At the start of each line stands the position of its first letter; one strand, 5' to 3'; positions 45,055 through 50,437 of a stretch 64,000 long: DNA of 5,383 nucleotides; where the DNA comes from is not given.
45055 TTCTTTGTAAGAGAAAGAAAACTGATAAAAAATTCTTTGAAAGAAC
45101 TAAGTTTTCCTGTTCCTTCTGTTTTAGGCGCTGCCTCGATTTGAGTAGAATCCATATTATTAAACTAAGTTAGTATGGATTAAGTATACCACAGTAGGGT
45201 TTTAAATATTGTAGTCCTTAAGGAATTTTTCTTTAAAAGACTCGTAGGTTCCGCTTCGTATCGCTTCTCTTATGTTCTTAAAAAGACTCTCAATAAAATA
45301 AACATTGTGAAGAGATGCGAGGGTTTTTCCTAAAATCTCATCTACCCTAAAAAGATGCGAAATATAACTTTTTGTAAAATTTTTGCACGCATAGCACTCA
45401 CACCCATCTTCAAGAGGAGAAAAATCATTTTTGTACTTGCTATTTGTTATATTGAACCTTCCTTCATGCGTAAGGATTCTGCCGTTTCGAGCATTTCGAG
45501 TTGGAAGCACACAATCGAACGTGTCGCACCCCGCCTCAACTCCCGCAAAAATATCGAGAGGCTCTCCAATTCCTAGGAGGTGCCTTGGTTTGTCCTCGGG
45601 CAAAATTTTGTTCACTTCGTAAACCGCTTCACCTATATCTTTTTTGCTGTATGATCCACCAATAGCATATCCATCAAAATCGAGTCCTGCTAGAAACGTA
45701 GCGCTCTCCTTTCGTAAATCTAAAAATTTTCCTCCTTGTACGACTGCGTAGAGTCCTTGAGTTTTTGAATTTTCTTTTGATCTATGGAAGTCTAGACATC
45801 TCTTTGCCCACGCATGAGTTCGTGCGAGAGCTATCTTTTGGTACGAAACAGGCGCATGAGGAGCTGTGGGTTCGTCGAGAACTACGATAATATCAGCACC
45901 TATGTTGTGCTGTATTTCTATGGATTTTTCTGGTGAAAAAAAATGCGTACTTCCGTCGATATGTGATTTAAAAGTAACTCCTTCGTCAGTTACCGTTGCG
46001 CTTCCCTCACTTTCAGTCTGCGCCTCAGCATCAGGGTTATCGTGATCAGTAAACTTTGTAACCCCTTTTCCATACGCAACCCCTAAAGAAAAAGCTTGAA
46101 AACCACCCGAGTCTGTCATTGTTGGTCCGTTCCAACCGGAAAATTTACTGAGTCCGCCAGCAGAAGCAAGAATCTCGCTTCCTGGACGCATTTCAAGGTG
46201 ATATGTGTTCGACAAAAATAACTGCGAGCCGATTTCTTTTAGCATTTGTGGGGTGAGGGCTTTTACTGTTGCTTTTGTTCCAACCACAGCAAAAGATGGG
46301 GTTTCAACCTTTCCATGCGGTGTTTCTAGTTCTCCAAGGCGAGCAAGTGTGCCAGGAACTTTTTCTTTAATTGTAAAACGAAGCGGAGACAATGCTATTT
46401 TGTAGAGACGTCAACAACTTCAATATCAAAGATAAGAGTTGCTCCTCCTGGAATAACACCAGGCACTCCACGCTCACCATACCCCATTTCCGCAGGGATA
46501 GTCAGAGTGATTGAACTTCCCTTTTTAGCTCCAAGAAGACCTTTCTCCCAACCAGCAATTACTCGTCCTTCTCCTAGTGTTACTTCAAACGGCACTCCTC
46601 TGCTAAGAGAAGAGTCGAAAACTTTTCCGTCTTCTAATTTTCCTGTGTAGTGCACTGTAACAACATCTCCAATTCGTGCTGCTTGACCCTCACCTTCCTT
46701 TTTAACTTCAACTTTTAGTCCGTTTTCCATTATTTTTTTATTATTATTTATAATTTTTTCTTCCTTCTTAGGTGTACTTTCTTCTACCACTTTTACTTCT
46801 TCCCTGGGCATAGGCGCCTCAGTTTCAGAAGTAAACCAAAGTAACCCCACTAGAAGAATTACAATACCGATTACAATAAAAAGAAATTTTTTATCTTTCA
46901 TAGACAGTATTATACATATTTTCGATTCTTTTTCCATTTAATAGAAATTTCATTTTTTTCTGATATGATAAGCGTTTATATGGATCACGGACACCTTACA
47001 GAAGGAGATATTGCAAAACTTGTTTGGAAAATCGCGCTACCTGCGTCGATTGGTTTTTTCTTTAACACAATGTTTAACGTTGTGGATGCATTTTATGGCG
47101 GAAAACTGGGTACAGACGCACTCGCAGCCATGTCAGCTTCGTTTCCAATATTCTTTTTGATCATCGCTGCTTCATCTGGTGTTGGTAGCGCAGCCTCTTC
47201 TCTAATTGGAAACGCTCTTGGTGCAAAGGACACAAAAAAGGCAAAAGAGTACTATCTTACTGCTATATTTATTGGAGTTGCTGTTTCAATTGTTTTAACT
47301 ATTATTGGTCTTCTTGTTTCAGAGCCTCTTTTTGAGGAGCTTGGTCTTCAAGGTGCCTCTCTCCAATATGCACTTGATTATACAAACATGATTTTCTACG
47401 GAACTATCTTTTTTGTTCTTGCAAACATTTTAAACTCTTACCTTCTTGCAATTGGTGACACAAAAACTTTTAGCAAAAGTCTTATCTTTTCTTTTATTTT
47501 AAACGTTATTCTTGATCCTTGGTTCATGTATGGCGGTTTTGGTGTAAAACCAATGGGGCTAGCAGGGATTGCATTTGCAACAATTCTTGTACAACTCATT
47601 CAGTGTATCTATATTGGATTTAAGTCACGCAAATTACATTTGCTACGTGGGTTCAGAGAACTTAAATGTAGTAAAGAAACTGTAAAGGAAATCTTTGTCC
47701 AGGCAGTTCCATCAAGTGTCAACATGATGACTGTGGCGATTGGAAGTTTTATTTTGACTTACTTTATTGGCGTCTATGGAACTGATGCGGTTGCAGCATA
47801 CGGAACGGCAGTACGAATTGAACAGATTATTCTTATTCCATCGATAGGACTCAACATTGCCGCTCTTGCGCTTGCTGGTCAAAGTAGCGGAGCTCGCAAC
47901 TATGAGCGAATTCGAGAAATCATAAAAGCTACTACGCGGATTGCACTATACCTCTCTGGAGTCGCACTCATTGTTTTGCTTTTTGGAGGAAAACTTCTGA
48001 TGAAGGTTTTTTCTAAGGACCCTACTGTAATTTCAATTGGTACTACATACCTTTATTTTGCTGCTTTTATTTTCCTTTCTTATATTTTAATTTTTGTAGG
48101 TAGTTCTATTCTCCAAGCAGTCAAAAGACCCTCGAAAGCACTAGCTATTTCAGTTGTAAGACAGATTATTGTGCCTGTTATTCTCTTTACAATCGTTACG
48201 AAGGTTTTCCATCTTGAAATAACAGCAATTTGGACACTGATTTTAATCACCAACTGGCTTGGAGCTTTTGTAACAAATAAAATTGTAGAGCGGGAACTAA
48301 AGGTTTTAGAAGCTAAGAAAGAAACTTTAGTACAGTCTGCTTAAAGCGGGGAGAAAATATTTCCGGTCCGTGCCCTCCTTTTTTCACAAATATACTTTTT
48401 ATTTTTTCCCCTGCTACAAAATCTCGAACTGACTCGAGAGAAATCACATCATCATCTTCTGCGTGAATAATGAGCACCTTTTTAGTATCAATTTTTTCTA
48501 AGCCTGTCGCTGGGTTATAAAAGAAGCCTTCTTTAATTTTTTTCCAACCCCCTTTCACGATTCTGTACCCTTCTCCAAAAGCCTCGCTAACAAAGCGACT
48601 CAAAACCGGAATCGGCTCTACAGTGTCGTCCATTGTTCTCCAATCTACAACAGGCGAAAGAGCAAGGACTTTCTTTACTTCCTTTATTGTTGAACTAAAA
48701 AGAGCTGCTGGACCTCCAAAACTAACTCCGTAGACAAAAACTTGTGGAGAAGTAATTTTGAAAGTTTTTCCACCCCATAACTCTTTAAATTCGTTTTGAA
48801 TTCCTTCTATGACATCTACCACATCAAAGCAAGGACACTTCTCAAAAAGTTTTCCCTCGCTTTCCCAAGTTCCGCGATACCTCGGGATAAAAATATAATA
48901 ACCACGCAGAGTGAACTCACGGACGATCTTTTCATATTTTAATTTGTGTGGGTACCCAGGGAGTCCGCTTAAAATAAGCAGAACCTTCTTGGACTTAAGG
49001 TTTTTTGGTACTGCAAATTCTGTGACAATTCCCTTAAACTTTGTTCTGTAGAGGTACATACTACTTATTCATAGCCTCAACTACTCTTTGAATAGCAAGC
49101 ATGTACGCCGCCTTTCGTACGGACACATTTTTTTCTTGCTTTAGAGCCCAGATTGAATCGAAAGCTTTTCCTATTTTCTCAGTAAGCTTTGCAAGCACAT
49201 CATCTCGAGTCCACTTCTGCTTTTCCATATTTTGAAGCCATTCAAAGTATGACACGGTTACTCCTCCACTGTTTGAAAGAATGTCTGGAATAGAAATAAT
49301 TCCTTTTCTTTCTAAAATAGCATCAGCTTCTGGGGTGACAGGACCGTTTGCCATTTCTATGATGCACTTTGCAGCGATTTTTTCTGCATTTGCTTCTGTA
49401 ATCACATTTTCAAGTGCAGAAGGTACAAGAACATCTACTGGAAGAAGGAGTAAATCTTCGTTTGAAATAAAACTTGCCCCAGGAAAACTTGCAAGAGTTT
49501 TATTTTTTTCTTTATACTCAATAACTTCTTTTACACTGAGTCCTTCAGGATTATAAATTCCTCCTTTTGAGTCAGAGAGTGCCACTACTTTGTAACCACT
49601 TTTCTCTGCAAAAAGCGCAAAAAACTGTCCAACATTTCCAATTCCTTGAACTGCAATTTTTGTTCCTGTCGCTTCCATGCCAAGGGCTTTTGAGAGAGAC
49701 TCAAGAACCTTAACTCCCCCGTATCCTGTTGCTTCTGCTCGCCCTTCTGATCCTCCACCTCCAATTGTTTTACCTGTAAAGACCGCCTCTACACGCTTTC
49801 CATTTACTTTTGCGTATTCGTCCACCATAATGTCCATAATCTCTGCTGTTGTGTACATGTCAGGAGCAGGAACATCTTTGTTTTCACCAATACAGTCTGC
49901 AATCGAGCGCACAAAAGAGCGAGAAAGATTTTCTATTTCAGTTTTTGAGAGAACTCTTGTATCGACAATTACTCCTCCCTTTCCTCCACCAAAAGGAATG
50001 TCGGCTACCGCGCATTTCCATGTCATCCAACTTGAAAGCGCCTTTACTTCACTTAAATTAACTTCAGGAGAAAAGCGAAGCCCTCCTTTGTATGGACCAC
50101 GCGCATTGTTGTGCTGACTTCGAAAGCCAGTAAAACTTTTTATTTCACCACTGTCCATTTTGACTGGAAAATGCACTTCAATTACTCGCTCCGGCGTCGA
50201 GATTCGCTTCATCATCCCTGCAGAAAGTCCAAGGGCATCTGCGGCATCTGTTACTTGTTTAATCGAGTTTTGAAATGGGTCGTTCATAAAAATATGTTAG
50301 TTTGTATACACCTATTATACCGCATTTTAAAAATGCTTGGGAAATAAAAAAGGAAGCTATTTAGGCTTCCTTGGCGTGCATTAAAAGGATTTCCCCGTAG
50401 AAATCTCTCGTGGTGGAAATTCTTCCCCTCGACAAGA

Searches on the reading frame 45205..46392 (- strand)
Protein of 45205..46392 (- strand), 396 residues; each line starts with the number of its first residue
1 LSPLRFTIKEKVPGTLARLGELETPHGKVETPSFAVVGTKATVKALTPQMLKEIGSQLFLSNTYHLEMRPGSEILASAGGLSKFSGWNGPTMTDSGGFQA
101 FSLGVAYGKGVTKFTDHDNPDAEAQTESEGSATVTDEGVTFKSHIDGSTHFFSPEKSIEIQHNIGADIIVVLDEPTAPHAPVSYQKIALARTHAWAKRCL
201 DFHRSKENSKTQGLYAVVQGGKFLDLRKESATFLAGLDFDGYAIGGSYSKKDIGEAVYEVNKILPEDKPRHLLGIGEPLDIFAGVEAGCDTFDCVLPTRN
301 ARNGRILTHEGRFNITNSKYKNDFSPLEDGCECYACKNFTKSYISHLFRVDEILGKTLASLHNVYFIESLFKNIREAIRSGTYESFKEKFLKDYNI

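Call 79: search_protein_families(library=pfam, max_evalue=0.001, proteins=[window:45205-46392:-])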
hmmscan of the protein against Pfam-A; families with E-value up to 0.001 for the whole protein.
window:45205-46392:- (396 aa): 1 family
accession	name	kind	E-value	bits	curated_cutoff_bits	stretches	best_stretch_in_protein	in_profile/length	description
PF01702.25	TGT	-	5.7e-137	457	26.3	1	17-394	3-355/357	Queuine tRNA-ribosyltransferase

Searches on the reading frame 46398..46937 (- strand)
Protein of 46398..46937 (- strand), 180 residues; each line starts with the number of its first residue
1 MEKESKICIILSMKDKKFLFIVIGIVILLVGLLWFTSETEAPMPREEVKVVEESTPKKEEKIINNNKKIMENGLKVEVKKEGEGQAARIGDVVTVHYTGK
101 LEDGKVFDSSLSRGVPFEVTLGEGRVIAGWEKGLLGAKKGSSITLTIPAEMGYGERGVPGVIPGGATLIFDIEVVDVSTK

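Call 79: search_protein_families(library=pfam, max_evalue=0.001, proteins=[window:46398-46937:-])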
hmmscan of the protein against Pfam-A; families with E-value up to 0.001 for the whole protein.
window:46398-46937:- (180 aa): 1 family
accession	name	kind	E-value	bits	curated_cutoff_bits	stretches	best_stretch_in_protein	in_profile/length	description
PF00254.34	FKBP_C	-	3e-34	117.6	21.1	1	86-175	4-94/94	FKBP-type peptidyl-prolyl cis-trans isomerase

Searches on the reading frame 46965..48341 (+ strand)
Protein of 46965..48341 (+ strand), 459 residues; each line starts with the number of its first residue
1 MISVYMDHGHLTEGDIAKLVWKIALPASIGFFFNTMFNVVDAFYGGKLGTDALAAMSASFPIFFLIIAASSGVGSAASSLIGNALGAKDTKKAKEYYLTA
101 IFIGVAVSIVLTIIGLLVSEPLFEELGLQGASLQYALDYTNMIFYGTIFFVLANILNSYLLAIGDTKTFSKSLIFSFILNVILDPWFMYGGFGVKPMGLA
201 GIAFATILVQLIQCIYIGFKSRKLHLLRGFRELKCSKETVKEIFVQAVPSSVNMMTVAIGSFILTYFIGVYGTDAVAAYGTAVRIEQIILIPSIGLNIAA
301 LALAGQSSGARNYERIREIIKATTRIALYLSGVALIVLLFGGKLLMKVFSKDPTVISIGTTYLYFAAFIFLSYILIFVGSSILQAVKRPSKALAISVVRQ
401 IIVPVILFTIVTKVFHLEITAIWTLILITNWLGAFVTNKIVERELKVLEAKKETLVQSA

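Call 79: search_protein_families(library=pfam, max_evalue=0.001, proteins=[window:46965-48341:+])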
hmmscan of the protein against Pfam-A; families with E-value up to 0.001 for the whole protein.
window:46965-48341:+ (459 aa): 2 families
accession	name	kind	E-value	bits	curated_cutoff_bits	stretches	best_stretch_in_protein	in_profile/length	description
PF01554.23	MatE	-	2e-57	193.8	24.9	2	26-186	1-161/161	MatE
PF03023.19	MurJ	-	6.8e-11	41.9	27.4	1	84-248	264-424/451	Lipid II flippase MurJ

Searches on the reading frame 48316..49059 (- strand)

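Call 79: search_protein_families(library=pfam, max_evalue=0.001, proteins=[window:48316-49059:-])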
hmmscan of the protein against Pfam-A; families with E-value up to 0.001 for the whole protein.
window:48316-49059:- (248 aa): 2 families
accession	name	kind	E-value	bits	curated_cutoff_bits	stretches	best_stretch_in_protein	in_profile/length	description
PF12146.15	Hydrolase_4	-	6.9e-06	26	27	0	23-156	3-129/239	Serine aminopeptidase, S33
PF00326.27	Peptidase_S9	-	0.00017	21.6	22.6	1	52-212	13-164/213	Prolyl oligopeptidase family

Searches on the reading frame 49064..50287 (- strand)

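Call 80: search_protein_families(library=pfam, max_evalue=0.001, proteins=[window:49064-50287:-])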
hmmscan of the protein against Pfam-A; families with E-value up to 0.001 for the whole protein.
window:49064-50287:- (408 aa): 2 families
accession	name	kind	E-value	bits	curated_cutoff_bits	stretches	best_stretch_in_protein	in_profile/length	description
PF00208.27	ELFV_dehydrog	-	1.6e-78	264.2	23.4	1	178-407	1-238/241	Glutamate/Leucine/Phenylalanine/Valine dehydrogenase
PF02812.23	ELFV_dehydrog_N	-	8.4e-56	187.7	25.3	1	32-159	1-128/129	Glu/Leu/Phe/Val dehydrogenase, dimerisation domain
